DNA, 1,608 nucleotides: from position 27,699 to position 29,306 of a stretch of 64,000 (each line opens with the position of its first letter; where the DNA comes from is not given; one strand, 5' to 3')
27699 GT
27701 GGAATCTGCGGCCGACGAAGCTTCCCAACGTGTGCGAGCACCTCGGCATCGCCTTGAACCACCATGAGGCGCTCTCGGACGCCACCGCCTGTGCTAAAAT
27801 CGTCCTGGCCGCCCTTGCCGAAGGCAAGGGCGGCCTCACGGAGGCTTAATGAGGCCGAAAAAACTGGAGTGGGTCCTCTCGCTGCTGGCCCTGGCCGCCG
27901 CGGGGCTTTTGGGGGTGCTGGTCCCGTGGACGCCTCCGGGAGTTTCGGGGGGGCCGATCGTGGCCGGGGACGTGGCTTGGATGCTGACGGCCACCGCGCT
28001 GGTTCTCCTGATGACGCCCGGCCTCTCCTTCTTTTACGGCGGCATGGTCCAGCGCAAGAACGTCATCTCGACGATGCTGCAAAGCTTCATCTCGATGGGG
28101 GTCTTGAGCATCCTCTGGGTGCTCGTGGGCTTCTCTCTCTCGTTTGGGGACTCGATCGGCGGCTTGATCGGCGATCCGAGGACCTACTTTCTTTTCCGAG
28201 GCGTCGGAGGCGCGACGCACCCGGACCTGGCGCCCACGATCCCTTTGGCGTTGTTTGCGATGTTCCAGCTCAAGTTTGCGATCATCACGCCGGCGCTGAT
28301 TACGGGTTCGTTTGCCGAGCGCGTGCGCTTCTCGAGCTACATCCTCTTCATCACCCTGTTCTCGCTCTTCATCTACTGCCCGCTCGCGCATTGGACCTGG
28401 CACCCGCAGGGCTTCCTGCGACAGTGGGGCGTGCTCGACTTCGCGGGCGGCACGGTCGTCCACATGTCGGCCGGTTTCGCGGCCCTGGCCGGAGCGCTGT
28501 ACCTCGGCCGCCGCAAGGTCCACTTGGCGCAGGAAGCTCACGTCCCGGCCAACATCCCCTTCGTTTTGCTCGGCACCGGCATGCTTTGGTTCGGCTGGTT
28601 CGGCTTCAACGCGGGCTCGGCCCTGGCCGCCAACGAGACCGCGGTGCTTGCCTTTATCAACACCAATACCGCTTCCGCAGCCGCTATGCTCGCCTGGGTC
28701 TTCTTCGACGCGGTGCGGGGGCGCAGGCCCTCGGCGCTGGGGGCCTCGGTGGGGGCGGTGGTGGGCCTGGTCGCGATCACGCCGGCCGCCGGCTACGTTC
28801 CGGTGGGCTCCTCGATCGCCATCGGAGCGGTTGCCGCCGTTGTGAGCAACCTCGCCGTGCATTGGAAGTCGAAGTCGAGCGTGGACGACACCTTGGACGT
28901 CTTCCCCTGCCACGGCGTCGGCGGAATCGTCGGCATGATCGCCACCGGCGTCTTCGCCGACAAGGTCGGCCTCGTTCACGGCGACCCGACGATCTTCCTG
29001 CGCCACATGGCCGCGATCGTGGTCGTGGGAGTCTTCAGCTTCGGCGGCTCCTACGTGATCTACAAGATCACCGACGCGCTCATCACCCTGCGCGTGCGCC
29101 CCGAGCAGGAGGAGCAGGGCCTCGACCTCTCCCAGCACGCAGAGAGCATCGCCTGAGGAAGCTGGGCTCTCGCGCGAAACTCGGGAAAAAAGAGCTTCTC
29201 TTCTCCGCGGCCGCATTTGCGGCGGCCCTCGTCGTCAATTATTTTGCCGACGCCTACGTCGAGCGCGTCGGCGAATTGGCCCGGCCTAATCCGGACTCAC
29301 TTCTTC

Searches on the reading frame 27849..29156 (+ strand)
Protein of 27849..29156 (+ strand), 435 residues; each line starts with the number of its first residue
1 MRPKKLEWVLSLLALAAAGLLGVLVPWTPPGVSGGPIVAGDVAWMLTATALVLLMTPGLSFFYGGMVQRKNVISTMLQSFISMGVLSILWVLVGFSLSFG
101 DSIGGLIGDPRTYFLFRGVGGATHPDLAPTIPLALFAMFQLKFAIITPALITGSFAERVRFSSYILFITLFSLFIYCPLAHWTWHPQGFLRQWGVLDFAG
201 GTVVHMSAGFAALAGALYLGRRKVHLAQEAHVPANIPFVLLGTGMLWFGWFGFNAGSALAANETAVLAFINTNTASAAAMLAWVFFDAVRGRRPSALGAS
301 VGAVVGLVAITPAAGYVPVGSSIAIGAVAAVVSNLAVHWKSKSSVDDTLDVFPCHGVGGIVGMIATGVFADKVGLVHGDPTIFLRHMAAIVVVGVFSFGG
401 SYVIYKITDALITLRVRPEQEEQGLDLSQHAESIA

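Call 8: search_protein_families(library=pfam, proteins=[window:27849-29156:+])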
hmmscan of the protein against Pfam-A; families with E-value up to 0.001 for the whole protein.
window:27849-29156:+ (435 aa): 1 family
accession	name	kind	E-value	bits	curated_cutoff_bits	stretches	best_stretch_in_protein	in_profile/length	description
PF00909.26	Ammonium_transp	-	4.8e-118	394.8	23.2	1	43-433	1-397/399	Ammonium Transporter Family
